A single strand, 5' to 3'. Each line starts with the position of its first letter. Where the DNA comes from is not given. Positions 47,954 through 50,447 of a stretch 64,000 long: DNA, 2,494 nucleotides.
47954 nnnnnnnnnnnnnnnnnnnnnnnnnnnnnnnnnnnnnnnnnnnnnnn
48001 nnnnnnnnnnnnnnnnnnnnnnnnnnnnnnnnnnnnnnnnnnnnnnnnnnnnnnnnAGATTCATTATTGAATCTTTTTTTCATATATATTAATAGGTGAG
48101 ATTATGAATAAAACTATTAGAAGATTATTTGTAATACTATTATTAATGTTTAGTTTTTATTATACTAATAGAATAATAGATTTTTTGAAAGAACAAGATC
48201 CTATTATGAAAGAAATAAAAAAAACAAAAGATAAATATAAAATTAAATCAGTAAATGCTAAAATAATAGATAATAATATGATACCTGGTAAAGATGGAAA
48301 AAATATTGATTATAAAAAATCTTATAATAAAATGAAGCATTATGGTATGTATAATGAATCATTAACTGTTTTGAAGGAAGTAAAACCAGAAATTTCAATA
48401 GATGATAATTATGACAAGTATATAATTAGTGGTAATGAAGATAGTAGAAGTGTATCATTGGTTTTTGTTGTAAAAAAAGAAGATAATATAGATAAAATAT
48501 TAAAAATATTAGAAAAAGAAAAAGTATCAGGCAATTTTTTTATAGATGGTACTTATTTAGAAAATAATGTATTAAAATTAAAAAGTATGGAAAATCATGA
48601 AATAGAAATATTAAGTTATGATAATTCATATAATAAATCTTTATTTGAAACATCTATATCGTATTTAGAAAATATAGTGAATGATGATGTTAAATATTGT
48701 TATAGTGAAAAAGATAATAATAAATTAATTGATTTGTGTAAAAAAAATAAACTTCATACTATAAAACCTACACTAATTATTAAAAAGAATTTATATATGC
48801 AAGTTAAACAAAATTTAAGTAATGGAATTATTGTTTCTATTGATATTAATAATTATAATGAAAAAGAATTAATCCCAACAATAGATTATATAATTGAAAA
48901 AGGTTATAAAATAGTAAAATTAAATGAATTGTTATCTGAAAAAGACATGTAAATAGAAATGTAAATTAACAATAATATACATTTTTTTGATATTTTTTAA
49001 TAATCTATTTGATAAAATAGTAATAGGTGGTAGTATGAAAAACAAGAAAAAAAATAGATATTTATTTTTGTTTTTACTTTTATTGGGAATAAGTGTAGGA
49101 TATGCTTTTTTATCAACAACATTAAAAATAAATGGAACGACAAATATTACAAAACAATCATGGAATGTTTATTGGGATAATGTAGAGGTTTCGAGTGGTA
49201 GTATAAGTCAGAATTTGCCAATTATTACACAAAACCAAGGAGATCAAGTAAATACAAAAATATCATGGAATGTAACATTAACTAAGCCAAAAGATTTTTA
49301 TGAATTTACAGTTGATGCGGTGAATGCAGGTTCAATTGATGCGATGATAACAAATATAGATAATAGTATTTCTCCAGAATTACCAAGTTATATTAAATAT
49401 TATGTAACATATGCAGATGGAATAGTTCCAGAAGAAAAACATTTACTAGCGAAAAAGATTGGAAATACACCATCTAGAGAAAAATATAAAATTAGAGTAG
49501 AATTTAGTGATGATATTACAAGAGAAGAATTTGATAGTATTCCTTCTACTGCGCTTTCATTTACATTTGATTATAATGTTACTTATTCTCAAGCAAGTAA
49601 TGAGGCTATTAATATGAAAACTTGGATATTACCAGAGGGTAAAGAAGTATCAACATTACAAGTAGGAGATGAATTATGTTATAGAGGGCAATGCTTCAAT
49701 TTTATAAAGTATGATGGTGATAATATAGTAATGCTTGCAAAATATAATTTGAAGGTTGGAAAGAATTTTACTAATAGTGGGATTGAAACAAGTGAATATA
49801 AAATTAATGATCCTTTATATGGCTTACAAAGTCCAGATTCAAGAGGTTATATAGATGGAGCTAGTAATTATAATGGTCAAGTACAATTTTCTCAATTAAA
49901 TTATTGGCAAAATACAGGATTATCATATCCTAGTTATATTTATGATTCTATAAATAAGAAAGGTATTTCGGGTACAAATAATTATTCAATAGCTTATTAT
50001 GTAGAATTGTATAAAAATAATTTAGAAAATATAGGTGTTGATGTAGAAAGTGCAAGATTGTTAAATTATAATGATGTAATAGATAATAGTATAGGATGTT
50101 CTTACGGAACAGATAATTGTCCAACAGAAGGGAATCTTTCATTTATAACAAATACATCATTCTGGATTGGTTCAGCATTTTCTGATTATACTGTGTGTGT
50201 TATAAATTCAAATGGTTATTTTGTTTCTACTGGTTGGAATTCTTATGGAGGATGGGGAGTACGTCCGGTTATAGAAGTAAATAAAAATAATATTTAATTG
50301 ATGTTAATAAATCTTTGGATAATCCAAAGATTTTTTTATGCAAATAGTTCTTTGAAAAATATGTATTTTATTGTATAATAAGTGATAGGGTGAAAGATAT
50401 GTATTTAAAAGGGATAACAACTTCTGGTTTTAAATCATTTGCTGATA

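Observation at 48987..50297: Dispersed paralogs of the TasA-like family share a conserved N-terminal signal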

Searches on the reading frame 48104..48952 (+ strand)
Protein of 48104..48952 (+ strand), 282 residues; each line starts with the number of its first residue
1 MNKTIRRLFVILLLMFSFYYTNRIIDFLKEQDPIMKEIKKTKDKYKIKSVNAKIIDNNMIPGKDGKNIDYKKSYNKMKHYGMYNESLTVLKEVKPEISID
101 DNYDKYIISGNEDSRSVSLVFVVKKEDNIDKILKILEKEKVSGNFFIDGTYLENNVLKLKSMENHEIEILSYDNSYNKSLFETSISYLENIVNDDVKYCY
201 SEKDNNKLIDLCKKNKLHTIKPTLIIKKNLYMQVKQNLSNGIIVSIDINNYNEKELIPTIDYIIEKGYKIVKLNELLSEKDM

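Call 3: search_protein_families(library=pfam, proteins=[window:48104-48952:+], max_evalue=1)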
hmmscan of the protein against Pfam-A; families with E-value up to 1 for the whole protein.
window:48104-48952:+ (282 aa): 1 family
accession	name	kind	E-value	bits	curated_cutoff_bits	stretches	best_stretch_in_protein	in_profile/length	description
PF01522.26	Polysacc_deac_1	-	8.3e-05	23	23.1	1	111-174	3-68/124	Polysaccharide deacetylase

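Call 4: search_protein_families(library=ncbifam, proteins=[window:48104-48952:+], max_evalue=1)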
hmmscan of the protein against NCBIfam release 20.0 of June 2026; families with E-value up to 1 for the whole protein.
window:48104-48952:+ (282 aa): 5 families
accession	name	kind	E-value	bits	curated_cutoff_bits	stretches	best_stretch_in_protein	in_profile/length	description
TIGR02873.1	spore_ylxY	hypoth_equivalog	9.9e-24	84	391.5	1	32-277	1-267/268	probable sporulation protein, polysaccharide deacetylase family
TIGR02764.1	spore_ybaN_pdaB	equivalog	9.6e-06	25.5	237.4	1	111-179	2-73/191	polysaccharide deacetylase family sporulation protein PdaB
TIGR02884.1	spore_pdaA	equivalog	0.00094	18.9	298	1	101-173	24-95/224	delta-lactam-biosynthetic de-N-acetylase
NF041634.1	HAEPLYID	equivalog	0.0081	15.3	125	1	141-254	150-260/271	HAEPLYID family protein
TIGR03006.1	pepcterm_polyde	equivalog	0.026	13.7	276.2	1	123-187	30-94/272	XrtA system polysaccharide deacetylase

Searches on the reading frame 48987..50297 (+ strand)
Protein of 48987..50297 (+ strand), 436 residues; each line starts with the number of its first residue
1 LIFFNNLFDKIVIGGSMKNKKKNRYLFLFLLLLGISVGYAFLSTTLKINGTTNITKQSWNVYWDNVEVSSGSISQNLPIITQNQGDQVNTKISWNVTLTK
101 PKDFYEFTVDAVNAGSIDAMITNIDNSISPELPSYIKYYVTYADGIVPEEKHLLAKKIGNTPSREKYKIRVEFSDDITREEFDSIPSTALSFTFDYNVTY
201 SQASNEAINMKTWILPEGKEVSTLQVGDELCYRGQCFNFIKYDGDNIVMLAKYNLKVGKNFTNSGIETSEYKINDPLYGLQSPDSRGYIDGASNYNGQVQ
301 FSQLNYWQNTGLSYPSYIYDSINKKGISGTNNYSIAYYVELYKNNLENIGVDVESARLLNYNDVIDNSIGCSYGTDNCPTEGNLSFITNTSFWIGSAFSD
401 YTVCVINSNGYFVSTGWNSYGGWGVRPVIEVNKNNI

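Call 3: search_protein_families(library=pfam, proteins=[window:48987-50297:+], max_evalue=1)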
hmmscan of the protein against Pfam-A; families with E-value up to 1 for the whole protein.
window:48987-50297:+ (436 aa): 2 families
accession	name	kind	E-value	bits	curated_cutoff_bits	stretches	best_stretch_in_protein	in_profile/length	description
PF13540.12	RCC1_2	-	0.048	14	22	1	398-421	6-29/30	Regulator of chromosome condensation (RCC1) repeat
PF17269.7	DUF5335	-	0.19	12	27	1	52-91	3-42/110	Family of unknown function (DUF5335)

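Call 4: search_protein_families(library=ncbifam, proteins=[window:48987-50297:+], max_evalue=1)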
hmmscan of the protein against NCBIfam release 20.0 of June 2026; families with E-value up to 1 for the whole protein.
window:48987-50297:+ (436 aa): 0 families

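Call 8: search_solved_structures(query=window:48987-50297:+, max_evalue=1)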
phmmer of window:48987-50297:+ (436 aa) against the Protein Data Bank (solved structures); distinct sequences matched with E-value up to 1: 4.
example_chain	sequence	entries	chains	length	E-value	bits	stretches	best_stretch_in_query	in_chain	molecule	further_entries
2aan_A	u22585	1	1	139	0.11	14.7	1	185-262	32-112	auracyanin A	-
6qkg_A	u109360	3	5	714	0.12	14.6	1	143-266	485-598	NCR A | NCR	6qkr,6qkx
9e99_A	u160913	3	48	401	0.38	12.8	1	58-126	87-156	Major capsid protein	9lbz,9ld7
6n4v_Af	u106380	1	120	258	0.85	11.7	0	32-124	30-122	Coat protein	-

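Call 9: search_solved_structures(query=A1, max_evalue=1)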
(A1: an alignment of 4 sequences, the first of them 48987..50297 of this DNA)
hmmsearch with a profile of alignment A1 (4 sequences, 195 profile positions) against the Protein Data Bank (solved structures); distinct sequences matched with E-value up to 1: 1.
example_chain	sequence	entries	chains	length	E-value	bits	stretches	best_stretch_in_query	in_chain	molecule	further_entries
3gas_A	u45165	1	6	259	0.62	13.1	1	48-109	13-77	heme oxygenase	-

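Call 23: search_protein_families(library=pfam, alignment_id=A3, max_evalue=0.001)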
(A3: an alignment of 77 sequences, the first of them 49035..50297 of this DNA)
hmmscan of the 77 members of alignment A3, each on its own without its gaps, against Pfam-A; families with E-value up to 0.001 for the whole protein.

A. member 1, window:49035-50297:+ (420 aa): 0 families

B. families by the number of members that match (of 77 scanned): 25 families
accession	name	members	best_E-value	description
PF19789.6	DUF6273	10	8.6e-20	Domain of unknown function (DUF6273)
PF12810.13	ALK_LTK_GRD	4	7.5e-78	ALK/LTK, Glycine-rich domain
PF03382.20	DUF285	4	6.3e-70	Mycoplasma protein of unknown function, DUF285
PF09479.16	Flg_new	4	1.4e-69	Listeria-Bacteroides repeat domain (List_Bact_rpt)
PF14200.12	RicinB_lectin_2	2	4.4e-27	Ricin-type beta-trefoil lectin domain-like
PF09992.14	NAGPA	2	2.8e-17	Phosphodiester glycosidase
PF07699.19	Ephrin_rec_like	2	1.1e-16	Tyrosine-protein kinase ephrin type A/B receptor-like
PF00652.28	Ricin_B_lectin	2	9.3e-13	Ricin-type beta-trefoil lectin domain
PF13855.12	LRR_8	2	1.5e-08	Leucine rich repeat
PF12799.13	LRR_4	2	3.7e-08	Leucine Rich repeats (2 copies)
PF24758.1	LRR_At5g56370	2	5.9e-07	FBD-associated F-box protein At5g56370, LRR repeats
PF02415.23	Chlam_PMP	2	2.6e-05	Chlamydia polymorphic membrane protein (Chlamydia_PMP) repeat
PF16227.11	DUF4886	1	7.5e-66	Domain of unknown function (DUF4886)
PF02368.24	Big_2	1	1.5e-07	Bacterial Ig-like domain (group 2)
PF11611.13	DUF4352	1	2.5e-06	Domain of unknown function (DUF4352)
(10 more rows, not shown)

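Call 59: predict_structure(alignment_id=A7)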
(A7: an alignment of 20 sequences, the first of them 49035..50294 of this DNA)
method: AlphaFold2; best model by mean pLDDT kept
length: 420 residues; sequences in the alignment: 20
mean_pLDDT: 84.6   pTM: 0.70
mean pLDDT of the five models: 84.6, 83.7, 83.5, 82.3, 81.8
residues with pLDDT >= 90: 185; 70-90: 186; 50-70: 39; < 50: 10
segments of 3 or more residues with pLDDT < 50: 1-3, 310-315
pLDDT, mean of each block of 10 residues (from residue 1): 56 71 57 77 81 77 70 80 86 91 90 77 86 90 90 87 72 79 88 85 93 92 96 97 90 83 92 92 87 88 75 60 93 92 93 85 94 96 93 94 85 95
secondary structure, 60 per line:
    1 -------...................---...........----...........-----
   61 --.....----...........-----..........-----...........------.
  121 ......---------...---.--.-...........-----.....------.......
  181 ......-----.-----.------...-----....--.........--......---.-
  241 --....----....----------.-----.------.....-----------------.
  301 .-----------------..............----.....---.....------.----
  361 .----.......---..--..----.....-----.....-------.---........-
elements in order: H8-26 E30-40 E45-55 E63-67 E72-82 E88-97 E103-113 E120-126 E136-138 E147-157 H163-167 E174-186 E213-216 E219-227 E230-235 E243-246 E251-254 E278-282 H319-332 E337-341 H345-349 H366-372 E386-390 E396-400 E412-416

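Call 65: find_encoding_contigs(protein=window:49035-50297:+, flank=3000, max_places=4)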
Protein window:49035-50297:+ (420 aa): 7 contigs read that carry it; 4 places shown.
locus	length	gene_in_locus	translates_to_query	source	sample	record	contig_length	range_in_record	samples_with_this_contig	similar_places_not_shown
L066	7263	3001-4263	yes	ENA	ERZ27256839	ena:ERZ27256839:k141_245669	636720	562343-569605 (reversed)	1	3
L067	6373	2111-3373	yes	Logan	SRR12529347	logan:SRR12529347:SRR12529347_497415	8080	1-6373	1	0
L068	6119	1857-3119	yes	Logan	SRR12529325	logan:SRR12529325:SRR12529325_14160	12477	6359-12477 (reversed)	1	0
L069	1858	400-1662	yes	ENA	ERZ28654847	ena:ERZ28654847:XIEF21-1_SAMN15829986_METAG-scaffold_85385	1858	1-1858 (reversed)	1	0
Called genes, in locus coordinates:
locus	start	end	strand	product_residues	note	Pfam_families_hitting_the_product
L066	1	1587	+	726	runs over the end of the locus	PF01138:RNase_PH, PF03725:RNase_PH_C, PF03726:PNPase, PF01138:RNase_PH, PF03725:RNase_PH_C (weak), PF00575:S1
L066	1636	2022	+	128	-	-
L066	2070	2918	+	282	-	-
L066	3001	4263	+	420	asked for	-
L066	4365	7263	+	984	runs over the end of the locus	PF02463:SMC_N, PF13304:AAA_21 (weak), PF13555:AAA_29 (weak), PF06470:SMC_hinge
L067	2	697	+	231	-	?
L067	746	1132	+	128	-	-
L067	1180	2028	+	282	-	-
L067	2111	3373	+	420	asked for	-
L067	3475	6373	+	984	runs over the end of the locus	PF02463:SMC_N, PF13304:AAA_21 (weak), PF13555:AAA_29 (weak), PF06470:SMC_hinge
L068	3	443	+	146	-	?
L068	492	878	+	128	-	-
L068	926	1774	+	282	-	-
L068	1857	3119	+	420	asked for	-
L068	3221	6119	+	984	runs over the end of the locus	PF02463:SMC_N, PF13304:AAA_21 (weak), PF13555:AAA_29 (weak), PF06470:SMC_hinge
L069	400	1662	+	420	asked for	-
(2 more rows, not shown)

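Call 69: search_solved_structures(query=A7, max_evalue=10)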
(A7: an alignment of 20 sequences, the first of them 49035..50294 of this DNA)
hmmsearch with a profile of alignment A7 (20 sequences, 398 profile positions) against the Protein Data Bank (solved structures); distinct sequences matched with E-value up to 10: 5.
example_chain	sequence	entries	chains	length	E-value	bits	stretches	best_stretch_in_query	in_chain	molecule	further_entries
6jlq_A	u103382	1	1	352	0.18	14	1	60-129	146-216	Ubiquitin carboxyl-terminal hydrolase 46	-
5cvm_A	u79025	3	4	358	0.19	13.9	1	60-129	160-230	Ubiquitin carboxyl-terminal hydrolase 46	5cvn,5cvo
5l8h_A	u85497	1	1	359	0.2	13.9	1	60-129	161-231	Ubiquitin carboxyl-terminal hydrolase 46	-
2mv4_A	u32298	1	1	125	1.2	11.2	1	298-334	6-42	Matrix protein p10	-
1bax_A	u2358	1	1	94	1.3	11.1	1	297-335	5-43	M-PMV MATRIX PROTEIN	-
